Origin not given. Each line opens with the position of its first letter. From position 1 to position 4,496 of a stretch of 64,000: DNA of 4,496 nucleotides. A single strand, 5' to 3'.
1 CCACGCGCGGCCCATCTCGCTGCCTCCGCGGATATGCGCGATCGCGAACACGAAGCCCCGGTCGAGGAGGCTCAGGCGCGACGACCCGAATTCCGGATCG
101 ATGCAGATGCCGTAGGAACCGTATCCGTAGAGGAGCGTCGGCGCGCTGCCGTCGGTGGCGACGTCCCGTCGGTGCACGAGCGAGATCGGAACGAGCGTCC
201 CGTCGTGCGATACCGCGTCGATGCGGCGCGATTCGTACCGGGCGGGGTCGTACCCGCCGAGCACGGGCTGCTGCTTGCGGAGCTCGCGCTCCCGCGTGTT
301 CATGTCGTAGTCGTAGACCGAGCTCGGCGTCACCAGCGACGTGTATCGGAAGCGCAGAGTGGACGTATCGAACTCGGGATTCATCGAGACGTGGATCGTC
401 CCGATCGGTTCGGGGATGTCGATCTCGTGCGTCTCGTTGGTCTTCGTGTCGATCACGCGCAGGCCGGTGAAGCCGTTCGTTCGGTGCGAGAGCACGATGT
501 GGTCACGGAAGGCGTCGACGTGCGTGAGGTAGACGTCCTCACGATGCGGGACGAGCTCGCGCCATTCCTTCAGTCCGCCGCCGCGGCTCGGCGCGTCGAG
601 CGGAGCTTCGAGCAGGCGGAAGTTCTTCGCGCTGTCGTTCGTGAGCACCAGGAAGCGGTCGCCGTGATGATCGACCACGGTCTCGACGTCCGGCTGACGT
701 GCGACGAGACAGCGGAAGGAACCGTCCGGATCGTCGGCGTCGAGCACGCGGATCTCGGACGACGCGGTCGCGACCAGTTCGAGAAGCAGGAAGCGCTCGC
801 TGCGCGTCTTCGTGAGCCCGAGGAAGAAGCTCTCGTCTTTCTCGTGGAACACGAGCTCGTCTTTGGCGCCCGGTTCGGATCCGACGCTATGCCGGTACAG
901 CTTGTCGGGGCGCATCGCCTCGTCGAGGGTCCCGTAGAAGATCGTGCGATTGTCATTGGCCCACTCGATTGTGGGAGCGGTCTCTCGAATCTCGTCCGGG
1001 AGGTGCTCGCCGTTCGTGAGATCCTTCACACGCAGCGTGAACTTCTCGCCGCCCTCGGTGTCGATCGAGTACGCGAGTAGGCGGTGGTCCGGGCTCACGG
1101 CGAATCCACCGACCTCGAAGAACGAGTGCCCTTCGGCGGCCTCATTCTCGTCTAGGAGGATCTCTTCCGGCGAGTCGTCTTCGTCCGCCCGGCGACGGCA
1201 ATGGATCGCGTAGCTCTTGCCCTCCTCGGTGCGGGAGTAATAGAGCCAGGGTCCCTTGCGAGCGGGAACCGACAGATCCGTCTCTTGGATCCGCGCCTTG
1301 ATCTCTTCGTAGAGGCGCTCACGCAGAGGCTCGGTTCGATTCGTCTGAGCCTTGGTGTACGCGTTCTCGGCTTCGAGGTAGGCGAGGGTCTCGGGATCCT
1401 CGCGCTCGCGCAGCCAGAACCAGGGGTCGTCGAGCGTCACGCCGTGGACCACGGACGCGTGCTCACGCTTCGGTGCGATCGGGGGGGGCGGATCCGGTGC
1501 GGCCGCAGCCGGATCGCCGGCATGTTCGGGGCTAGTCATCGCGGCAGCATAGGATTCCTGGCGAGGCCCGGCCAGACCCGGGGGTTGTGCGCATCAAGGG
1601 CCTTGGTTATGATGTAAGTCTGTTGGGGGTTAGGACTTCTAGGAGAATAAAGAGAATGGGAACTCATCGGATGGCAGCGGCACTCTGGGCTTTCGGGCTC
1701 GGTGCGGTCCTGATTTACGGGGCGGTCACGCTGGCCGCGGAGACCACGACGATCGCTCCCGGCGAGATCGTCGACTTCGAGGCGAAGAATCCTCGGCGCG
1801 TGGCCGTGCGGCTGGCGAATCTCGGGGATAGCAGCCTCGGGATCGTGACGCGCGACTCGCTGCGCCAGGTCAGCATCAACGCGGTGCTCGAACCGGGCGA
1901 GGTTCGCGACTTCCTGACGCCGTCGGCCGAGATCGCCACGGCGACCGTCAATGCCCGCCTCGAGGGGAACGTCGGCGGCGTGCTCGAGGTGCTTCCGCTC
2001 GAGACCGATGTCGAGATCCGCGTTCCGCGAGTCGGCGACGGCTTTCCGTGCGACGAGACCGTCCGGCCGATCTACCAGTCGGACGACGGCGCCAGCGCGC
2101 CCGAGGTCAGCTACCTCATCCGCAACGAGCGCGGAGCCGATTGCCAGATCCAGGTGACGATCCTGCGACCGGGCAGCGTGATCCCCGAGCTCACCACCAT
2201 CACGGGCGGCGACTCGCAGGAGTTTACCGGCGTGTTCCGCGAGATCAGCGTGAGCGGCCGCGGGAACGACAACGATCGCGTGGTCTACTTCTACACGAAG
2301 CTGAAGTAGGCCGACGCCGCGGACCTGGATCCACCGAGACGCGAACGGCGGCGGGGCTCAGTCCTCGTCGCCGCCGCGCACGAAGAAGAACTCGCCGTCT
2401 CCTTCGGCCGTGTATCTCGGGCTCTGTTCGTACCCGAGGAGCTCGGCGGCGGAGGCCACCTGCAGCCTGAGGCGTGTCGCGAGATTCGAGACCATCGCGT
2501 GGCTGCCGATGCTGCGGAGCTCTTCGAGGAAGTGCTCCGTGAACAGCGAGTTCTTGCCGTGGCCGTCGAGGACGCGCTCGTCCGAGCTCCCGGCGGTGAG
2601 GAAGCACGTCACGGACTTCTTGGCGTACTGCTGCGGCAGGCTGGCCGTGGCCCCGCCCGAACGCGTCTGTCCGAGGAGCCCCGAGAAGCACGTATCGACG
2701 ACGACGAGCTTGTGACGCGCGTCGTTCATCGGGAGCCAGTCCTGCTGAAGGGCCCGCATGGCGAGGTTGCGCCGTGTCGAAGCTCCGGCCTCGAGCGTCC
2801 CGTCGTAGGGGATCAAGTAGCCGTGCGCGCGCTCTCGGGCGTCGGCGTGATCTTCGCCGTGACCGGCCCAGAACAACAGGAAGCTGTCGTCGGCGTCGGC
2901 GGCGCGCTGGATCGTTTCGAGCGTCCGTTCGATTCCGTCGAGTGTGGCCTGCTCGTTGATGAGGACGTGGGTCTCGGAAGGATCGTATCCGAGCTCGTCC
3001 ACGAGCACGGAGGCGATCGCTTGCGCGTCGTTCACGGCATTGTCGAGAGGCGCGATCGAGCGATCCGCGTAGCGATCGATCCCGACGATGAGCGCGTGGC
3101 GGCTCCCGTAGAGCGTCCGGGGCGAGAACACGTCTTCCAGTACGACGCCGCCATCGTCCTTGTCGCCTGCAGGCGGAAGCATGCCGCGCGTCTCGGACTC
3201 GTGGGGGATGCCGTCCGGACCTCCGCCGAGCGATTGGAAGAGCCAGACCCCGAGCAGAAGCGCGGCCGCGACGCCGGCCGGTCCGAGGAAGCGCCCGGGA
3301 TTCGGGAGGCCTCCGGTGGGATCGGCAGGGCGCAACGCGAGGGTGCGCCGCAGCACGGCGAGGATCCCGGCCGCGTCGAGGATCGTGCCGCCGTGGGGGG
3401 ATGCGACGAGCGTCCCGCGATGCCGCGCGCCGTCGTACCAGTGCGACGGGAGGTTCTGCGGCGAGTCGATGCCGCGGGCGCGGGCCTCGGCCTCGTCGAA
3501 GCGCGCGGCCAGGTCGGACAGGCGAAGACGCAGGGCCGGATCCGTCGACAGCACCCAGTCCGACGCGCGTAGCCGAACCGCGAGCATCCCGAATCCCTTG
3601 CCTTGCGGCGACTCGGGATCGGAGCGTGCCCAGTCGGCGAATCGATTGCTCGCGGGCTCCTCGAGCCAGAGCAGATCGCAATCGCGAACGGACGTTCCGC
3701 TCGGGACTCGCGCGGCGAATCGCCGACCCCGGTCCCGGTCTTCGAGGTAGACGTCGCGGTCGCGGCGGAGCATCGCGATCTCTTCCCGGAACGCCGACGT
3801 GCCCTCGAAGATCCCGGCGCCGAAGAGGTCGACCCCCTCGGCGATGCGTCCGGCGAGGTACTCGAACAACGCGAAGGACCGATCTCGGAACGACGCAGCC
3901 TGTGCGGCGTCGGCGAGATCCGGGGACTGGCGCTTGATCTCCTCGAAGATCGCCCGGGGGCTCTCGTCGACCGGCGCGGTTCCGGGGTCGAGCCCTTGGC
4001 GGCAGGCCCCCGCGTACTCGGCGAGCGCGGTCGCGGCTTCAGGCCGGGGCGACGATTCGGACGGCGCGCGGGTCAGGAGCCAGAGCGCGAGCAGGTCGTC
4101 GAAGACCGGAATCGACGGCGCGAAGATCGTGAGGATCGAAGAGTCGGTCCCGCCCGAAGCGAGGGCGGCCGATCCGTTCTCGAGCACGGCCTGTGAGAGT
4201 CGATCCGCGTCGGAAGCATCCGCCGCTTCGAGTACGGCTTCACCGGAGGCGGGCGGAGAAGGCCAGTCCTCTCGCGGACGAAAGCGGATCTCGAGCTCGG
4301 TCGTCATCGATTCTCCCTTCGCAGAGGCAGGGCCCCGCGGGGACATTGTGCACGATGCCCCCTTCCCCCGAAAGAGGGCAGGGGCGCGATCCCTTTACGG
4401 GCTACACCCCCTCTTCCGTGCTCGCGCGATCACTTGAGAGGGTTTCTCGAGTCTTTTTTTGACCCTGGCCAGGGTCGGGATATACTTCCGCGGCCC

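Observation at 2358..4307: Membrane-anchored metacaspase fused to an uncharacterised, possibly DHH/MYG1-like domain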

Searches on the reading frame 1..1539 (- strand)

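Call 9: search_protein_families(library=pfam, proteins=[window:1-1539:-], max_evalue=0.01)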
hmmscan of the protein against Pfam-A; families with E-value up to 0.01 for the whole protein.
window:1-1539:- (513 aa): 2 families
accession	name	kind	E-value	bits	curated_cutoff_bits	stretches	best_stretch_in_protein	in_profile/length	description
PF02897.21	Peptidase_S9_N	-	4.6e-115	385.1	24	1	20-424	2-414/414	Prolyl oligopeptidase, N-terminal beta-propeller domain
PF00326.27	Peptidase_S9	-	0.00011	22.2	22.6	1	484-513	3-32/213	Prolyl oligopeptidase family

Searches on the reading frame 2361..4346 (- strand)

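Call 4: search_protein_families(library=pfam, proteins=[window:2361-4346:-], max_evalue=1)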
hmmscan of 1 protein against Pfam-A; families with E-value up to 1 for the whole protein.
window:2361-4346:- (662 aa): 1 family
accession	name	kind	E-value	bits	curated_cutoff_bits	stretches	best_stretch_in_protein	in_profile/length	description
PF00656.27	Peptidase_C14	-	7.8e-23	81.8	21.4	1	416-647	2-225/233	Caspase domain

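Call 5: search_protein_families(library=ncbifam, proteins=[window:2361-4346:-], max_evalue=1)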
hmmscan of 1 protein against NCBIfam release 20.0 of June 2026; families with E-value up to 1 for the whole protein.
window:2361-4346:- (662 aa): 1 family
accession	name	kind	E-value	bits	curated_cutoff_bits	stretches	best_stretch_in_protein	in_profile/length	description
NF047832.1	caspase_w_EACC1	subfamily_domain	9.9e-21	74.2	140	1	417-612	2-186/211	caspase, EACC1-associated type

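Call 6: search_protein_families(library=padloc, proteins=[window:2361-4346:-], max_evalue=1)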
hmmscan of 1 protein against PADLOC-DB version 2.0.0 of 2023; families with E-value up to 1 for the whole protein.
window:2361-4346:- (662 aa): 1 family
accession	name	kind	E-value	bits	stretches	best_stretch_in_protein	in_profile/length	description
PDLC02987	caspase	-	1.4e-18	65.3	1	417-564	4-130/453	-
